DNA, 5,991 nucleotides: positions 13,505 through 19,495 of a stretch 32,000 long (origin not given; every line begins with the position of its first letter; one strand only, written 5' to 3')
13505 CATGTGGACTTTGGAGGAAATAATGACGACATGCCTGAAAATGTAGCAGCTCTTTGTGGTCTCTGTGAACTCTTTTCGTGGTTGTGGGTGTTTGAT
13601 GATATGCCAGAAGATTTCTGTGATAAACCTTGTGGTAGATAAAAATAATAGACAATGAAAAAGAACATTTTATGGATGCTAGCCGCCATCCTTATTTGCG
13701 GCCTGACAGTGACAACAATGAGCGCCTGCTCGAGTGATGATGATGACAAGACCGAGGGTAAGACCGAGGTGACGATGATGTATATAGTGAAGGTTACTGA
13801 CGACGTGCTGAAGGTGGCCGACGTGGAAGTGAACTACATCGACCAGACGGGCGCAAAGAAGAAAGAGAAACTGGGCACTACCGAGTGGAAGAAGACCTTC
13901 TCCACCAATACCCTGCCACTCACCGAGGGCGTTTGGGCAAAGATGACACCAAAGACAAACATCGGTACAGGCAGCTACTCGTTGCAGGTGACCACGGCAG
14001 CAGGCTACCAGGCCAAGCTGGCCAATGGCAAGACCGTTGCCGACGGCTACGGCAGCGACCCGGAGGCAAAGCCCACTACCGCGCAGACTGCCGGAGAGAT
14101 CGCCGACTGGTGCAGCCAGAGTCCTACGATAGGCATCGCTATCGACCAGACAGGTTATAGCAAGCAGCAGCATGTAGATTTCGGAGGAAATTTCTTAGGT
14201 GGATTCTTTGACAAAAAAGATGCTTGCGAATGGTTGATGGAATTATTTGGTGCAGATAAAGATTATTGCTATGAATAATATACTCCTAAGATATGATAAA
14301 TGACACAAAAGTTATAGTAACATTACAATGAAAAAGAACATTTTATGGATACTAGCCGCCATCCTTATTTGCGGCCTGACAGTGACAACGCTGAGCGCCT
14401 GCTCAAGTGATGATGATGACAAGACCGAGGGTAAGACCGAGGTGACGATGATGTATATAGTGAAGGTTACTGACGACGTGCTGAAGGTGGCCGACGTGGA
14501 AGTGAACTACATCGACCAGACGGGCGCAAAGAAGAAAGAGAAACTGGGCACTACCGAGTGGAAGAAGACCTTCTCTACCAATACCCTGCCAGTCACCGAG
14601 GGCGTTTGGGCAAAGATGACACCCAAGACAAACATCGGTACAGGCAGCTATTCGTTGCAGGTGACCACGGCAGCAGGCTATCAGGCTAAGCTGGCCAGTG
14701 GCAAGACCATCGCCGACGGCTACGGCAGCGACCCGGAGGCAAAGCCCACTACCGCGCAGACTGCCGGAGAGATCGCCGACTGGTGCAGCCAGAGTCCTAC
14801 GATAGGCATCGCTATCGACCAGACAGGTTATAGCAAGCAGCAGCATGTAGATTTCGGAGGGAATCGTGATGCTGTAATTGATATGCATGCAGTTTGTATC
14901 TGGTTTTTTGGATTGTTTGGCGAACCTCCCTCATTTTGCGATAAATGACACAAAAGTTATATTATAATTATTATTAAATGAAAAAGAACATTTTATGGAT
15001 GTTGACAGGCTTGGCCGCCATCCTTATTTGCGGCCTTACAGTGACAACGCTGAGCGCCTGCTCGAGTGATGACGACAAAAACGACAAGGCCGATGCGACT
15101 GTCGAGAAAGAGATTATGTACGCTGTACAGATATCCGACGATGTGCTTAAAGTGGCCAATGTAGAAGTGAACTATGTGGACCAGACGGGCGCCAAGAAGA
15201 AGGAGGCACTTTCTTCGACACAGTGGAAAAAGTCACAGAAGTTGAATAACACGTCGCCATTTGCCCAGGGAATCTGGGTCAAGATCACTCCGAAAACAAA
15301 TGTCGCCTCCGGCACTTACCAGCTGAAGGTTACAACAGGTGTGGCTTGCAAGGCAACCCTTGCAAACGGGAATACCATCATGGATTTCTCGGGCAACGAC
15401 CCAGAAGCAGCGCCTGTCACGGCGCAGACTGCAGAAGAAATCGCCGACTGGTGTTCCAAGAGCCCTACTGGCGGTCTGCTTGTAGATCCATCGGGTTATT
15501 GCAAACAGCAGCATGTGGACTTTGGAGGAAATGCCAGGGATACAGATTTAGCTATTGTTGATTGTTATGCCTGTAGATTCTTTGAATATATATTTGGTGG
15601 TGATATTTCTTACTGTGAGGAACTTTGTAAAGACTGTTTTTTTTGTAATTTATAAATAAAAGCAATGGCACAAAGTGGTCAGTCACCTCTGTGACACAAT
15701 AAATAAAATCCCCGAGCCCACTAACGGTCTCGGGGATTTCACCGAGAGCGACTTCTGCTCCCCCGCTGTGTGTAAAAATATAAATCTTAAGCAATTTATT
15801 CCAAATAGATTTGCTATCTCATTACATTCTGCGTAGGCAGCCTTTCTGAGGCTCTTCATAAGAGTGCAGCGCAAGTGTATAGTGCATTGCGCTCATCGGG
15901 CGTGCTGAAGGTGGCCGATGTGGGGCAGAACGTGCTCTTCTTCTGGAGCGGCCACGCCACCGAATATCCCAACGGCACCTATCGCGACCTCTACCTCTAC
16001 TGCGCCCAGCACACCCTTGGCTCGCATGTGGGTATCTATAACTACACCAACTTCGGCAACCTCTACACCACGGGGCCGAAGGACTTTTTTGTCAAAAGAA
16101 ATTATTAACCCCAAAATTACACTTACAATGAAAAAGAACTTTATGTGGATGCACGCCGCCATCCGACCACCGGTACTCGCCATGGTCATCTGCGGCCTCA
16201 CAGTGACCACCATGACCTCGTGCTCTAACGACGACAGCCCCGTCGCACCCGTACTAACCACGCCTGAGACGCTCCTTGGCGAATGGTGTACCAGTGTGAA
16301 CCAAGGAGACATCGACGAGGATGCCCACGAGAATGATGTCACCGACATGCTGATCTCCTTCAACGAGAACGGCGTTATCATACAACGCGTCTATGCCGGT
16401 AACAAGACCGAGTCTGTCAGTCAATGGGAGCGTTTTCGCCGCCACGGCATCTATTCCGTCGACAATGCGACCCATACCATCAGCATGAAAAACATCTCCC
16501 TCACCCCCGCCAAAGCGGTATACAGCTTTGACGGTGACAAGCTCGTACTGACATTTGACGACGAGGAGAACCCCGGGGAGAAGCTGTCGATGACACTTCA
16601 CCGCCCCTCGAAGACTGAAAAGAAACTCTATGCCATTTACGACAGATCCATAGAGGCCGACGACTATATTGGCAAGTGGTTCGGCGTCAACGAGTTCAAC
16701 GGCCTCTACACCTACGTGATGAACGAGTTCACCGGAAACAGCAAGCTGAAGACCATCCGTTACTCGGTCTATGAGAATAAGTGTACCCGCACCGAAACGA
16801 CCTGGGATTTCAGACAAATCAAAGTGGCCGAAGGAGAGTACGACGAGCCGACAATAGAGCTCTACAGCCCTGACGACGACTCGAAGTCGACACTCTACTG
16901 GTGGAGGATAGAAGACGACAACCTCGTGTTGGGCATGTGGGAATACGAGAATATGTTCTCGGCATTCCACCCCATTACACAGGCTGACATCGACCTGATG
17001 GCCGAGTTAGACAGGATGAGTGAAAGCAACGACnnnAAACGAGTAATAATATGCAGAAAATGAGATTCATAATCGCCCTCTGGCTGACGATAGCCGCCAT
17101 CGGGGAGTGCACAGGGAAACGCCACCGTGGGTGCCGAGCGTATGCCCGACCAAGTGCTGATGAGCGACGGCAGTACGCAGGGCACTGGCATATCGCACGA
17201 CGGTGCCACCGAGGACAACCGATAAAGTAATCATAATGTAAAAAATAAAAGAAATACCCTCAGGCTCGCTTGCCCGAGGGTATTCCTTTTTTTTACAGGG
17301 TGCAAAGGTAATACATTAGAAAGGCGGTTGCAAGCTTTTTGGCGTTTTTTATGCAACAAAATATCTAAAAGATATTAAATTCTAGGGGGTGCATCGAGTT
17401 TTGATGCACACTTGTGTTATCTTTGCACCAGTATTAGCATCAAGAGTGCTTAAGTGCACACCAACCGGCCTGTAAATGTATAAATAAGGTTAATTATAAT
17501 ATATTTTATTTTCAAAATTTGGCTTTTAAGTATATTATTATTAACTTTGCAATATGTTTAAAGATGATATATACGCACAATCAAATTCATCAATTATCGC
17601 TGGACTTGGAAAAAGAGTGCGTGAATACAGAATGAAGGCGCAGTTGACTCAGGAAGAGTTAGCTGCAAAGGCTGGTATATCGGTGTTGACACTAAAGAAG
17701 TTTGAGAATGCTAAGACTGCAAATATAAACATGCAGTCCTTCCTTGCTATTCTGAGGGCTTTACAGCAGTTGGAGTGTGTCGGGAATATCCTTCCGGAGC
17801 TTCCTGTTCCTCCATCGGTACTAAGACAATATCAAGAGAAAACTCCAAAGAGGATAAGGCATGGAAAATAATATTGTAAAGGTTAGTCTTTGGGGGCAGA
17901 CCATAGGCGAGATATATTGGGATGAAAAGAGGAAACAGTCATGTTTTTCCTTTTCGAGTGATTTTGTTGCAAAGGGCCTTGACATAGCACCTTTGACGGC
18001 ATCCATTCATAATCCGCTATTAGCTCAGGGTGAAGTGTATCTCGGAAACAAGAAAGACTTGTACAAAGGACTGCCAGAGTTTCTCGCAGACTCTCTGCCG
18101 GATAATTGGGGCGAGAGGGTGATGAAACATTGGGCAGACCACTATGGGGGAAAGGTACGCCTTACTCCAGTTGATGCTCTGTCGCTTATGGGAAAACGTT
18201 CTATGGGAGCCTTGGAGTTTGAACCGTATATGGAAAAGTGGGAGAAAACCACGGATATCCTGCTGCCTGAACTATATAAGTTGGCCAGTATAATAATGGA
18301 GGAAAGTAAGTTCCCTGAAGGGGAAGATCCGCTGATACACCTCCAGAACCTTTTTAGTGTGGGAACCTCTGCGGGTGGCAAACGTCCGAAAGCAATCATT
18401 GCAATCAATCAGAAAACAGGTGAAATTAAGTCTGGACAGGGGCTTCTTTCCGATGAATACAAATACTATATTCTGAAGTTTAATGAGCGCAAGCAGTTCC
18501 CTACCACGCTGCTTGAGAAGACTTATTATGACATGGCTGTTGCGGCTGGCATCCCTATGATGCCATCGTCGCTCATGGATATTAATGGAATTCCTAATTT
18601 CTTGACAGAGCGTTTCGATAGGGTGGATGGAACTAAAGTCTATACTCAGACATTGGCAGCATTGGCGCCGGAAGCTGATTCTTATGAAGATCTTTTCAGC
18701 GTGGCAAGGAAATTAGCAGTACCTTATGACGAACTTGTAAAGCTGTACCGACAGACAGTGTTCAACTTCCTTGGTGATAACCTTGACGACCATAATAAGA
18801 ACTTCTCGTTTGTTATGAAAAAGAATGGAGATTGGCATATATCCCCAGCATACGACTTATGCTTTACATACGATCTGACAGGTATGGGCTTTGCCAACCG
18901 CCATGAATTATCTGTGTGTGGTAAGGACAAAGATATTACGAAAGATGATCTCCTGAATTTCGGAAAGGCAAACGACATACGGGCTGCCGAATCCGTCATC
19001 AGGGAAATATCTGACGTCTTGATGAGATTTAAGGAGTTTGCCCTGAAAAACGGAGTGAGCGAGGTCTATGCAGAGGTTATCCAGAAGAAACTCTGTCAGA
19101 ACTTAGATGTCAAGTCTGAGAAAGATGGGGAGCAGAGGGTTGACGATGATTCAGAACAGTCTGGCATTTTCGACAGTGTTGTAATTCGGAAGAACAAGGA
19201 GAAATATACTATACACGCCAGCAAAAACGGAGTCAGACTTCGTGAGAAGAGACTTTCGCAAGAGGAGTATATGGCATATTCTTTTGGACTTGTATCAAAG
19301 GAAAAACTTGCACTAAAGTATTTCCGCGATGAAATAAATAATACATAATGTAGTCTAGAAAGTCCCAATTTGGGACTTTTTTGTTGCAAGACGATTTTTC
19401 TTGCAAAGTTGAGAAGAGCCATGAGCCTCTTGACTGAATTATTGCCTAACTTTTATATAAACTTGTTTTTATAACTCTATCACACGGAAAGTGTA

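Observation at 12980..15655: Four tandem lipoprotein genes whose similarity ends at one codon (after HVDFGGN), followed by unrelated Cys-rich tails of 27-40 aa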

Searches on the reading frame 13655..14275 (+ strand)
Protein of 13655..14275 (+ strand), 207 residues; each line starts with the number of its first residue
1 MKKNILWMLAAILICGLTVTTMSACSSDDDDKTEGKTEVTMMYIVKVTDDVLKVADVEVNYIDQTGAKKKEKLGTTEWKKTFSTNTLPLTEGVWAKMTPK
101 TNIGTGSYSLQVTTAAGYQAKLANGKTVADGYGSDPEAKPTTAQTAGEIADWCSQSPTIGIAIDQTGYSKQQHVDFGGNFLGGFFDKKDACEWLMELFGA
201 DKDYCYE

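Call 5: search_protein_families(library=pfam, proteins=[window:13655-14275:+], max_evalue=0.01)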
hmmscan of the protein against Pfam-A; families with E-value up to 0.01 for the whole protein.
window:13655-14275:+ (207 aa): 0 families

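Call 6: search_protein_families(library=ncbifam, proteins=[window:13655-14275:+], max_evalue=0.01)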
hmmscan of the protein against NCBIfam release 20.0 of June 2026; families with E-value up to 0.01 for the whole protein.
window:13655-14275:+ (207 aa): 1 family
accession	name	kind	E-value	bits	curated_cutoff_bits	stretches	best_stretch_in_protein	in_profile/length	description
NF050125.1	ChrA_rel_RiPP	equivalog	0.0094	16.7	40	0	8-37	7-35/56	chryseobasin-related MNIO class RiPP peptide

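Call 87: predict_structure(alignment_id=A3)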
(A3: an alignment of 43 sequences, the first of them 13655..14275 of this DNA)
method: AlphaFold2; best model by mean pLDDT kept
length: 207 residues; sequences in the alignment: 43
mean_pLDDT: 71.8   pTM: 0.69
mean pLDDT of the five models: 71.8, 68.7, 66.4, 63.7, 52.7
residues with pLDDT >= 90: 41; 70-90: 90; 50-70: 28; < 50: 48
segments of 3 or more residues with pLDDT < 50: 1-33, 170-179, 181-185
pLDDT, mean of each block of 10 residues (from residue 1): 43 39 36 65 91 94 86 93 76 87 88 83 78 71 90 79 60 44 53 80 73
secondary structure, 60 per line:
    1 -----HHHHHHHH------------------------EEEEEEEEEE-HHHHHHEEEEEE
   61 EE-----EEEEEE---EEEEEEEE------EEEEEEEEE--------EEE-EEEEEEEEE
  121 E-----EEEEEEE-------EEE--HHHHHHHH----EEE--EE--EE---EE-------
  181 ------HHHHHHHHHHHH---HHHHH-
elements in order: H6-13 E38-47 H49-54 E55-62 E68-73 E77-84 E91-99 E108-110 E112-121 E127-133 E141-143 H146-153 E158-160 H187-198 H202-206

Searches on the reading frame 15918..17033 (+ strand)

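Call 5: search_protein_families(library=pfam, proteins=[window:15918-17033:+], max_evalue=0.01)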
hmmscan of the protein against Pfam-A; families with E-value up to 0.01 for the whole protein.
window:15918-17033:+ (372 aa): 0 families

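Call 6: search_protein_families(library=ncbifam, proteins=[window:15918-17033:+], max_evalue=0.01)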
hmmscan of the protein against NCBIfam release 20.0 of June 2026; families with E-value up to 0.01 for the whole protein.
window:15918-17033:+ (372 aa): 1 family
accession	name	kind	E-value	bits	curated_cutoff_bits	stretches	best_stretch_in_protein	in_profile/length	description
NF050125.1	ChrA_rel_RiPP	equivalog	0.0098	16.6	40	0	86-108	7-29/56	chryseobasin-related MNIO class RiPP peptide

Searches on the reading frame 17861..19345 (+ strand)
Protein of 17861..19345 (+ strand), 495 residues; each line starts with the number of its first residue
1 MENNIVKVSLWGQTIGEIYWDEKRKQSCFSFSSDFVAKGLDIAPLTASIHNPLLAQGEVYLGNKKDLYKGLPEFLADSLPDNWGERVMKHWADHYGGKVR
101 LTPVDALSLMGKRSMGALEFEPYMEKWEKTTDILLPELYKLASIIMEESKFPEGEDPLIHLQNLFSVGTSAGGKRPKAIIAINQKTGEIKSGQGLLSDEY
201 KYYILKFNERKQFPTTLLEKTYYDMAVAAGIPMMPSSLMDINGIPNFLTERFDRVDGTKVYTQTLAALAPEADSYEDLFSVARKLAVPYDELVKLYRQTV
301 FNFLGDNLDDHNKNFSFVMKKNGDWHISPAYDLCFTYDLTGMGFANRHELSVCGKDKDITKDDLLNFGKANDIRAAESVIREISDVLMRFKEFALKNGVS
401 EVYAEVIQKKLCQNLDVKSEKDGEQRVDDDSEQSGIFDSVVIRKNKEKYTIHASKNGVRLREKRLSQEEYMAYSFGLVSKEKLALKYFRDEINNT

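Call 5: search_protein_families(library=pfam, proteins=[window:17861-19345:+], max_evalue=0.01)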
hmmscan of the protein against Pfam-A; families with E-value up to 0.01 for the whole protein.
window:17861-19345:+ (495 aa): 2 families
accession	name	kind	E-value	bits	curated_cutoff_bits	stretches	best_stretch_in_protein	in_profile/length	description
PF07804.18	HipA_C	-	1.4e-36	126.6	30.5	1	169-383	1-205/213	HipA-like C-terminal domain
PF13657.11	Couple_hipA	-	3.1e-12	47.3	22.5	1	7-120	2-98/99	HipA N-terminal domain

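Call 6: search_protein_families(library=ncbifam, proteins=[window:17861-19345:+], max_evalue=0.01)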
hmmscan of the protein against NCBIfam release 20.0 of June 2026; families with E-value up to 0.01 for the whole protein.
window:17861-19345:+ (495 aa): 1 family
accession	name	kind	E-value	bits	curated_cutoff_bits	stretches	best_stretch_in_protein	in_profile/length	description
NF007297.0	PRK09775.1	equivalog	5e-07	28.8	401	1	219-334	249-370/446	type II toxin-antitoxin system HipA family toxin YjjJ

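Call 86: search_protein_families(library=padloc, proteins=[window:17861-19345:+], max_evalue=0.001)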
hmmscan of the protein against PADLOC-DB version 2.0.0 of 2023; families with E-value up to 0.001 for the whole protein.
window:17861-19345:+ (495 aa): 1 family
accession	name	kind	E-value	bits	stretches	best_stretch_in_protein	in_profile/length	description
PDLC04340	PDC-M03A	-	0.00028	18.5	0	218-332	49-166/280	-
